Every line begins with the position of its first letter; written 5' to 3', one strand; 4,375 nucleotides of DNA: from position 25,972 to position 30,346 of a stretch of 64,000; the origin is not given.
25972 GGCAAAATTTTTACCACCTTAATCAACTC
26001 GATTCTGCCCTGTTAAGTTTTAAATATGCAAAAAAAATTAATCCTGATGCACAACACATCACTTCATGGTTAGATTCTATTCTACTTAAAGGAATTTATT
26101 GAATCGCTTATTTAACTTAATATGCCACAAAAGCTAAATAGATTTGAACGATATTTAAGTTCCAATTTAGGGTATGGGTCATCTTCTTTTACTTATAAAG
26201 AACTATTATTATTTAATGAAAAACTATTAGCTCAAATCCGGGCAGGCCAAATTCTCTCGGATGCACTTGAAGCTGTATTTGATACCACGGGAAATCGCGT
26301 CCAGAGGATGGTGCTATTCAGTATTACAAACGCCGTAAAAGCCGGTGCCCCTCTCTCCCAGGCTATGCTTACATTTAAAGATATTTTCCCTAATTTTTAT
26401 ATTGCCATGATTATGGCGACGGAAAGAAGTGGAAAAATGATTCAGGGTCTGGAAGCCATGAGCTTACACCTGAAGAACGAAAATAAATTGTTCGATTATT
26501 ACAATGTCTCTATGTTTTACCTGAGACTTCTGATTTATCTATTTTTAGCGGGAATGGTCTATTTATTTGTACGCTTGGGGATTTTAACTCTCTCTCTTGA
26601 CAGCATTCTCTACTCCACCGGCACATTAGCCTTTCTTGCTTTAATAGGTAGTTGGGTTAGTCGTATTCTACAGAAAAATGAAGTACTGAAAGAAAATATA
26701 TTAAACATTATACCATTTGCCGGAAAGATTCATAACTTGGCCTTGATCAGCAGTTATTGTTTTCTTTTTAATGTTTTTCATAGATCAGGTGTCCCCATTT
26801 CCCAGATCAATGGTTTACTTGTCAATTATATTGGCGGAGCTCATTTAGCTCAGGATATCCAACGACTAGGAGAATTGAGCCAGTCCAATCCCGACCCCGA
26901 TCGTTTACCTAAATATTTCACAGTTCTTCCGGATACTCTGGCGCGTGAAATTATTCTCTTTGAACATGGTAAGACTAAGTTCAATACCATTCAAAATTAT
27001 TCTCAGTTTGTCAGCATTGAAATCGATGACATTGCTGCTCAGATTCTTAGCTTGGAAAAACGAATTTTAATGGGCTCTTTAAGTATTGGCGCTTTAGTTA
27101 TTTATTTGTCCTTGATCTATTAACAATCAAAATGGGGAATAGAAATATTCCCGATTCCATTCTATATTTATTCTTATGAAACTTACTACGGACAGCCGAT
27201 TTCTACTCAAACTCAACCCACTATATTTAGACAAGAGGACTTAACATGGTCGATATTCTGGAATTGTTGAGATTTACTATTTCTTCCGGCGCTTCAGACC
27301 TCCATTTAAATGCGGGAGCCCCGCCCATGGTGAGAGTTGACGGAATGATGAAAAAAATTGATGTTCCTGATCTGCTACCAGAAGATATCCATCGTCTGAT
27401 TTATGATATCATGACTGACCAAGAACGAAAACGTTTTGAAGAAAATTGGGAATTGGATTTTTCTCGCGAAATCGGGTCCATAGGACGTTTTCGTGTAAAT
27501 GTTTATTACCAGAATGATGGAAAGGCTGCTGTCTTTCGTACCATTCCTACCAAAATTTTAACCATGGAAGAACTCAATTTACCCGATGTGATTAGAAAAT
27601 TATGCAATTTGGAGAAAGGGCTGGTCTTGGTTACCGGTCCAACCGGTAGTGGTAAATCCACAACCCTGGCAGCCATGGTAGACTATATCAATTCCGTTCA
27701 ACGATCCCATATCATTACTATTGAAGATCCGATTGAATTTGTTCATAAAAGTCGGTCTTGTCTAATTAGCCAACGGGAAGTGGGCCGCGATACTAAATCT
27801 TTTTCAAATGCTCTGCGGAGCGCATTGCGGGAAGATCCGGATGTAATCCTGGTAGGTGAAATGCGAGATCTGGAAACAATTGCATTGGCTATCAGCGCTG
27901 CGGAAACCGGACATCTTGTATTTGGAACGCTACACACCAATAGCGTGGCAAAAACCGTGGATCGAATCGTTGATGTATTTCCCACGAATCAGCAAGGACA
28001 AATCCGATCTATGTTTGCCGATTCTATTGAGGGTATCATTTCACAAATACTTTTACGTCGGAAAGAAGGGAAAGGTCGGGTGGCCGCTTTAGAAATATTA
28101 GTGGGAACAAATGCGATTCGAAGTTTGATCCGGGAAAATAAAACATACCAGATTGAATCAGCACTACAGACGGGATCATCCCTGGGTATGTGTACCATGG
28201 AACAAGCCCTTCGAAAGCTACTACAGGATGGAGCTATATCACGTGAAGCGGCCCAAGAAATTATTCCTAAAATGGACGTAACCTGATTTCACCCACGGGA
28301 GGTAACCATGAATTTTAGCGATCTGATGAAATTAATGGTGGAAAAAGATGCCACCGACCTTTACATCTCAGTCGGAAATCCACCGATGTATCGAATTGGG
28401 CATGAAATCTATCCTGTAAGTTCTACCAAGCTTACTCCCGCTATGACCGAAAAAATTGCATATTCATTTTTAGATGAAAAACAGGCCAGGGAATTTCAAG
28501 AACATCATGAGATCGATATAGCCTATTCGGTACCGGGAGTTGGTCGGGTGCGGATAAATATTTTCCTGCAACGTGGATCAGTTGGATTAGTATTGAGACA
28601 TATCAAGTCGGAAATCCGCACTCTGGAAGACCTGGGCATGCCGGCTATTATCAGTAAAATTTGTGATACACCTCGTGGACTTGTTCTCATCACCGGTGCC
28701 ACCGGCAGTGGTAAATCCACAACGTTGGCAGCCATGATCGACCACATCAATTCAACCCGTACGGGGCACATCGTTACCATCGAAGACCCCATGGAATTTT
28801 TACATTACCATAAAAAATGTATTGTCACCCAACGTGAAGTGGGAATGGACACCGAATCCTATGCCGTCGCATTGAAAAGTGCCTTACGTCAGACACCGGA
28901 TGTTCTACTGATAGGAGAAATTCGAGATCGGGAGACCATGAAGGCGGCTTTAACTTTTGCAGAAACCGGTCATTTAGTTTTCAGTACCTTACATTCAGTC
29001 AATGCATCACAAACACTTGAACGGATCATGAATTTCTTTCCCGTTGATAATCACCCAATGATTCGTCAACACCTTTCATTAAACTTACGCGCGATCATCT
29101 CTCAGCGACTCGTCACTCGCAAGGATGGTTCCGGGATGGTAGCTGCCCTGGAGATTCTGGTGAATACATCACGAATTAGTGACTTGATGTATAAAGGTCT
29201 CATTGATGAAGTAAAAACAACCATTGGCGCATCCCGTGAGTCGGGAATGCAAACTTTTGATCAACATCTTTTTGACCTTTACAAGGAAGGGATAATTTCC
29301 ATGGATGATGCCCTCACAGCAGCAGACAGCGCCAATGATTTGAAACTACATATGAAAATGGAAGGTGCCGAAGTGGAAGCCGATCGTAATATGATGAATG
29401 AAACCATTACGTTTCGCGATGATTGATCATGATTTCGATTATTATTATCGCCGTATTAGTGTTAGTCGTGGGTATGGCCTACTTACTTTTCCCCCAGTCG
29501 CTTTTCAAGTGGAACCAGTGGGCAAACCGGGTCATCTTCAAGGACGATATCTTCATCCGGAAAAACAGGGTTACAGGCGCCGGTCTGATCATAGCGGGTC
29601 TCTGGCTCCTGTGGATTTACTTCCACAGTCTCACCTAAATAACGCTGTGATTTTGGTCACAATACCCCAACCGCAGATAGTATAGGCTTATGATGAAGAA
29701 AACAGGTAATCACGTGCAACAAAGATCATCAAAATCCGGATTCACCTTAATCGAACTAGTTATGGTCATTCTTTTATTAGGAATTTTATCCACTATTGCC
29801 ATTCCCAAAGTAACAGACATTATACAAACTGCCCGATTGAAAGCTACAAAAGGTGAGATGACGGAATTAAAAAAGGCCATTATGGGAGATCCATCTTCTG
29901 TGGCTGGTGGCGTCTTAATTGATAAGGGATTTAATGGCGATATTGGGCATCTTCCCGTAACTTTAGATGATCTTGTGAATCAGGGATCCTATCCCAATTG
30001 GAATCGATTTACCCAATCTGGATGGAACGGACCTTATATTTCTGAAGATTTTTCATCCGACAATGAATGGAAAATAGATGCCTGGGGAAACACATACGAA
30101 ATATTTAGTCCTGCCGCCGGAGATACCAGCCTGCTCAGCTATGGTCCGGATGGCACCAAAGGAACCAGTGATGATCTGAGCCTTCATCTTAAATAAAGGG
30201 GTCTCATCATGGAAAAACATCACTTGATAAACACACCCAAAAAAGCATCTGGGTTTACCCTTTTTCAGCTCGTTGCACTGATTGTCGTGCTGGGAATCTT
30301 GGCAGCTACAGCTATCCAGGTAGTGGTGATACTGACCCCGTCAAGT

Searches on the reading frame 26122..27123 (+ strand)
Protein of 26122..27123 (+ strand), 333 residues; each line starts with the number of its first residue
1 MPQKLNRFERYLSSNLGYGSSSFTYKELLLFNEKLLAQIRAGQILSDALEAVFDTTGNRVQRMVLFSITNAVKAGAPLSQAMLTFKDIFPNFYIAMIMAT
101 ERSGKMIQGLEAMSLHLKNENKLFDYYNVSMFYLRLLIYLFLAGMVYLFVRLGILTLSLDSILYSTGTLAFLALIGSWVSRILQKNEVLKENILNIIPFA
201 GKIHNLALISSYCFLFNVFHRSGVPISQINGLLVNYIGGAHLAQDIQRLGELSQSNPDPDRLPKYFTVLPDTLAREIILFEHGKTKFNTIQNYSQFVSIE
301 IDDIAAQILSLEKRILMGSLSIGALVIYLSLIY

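Call 90: search_protein_families(library=pfam, proteins=[window:26122-27123:+], max_evalue=0.00001)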
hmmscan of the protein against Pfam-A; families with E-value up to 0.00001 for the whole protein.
window:26122-27123:+ (333 aa): 1 family
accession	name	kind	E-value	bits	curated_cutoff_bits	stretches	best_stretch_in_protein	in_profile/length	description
PF00482.28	T2SSF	-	8e-14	52.1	25.2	1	35-149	5-120/125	Type II secretion system (T2SS), protein F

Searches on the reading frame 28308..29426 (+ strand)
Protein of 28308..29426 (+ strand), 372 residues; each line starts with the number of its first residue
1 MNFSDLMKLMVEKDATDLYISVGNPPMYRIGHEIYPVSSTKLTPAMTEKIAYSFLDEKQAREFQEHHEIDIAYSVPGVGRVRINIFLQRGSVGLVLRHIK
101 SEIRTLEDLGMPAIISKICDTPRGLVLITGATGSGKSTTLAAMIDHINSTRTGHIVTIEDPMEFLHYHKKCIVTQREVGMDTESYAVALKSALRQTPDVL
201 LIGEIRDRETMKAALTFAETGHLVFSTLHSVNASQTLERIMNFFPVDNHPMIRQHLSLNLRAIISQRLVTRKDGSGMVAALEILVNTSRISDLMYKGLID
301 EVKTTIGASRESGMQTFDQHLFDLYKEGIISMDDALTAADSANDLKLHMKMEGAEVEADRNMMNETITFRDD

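Call 90: search_protein_families(library=pfam, proteins=[window:28308-29426:+], max_evalue=0.00001)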
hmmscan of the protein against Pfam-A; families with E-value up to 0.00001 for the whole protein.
window:28308-29426:+ (372 aa): 1 family
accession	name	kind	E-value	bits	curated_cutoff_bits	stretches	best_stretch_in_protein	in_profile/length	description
PF00437.27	T2SSE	-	2.6e-42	145.2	24.9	1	94-272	107-281/370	Type II/IV secretion system protein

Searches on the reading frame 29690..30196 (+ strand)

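Call 90: search_protein_families(library=pfam, proteins=[window:29690-30196:+], max_evalue=0.00001)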
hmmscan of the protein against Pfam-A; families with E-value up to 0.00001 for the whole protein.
window:29690-30196:+ (168 aa): 2 families
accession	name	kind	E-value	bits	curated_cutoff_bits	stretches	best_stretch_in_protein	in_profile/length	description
PF08334.16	T2SSG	-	4.9e-07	30.2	21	1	84-162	31-101/108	Type II secretion system (T2SS), protein G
PF07963.17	N_methyl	-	1.6e-06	27.9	21.2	1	12-38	1-27/27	Prokaryotic N-terminal methylation motif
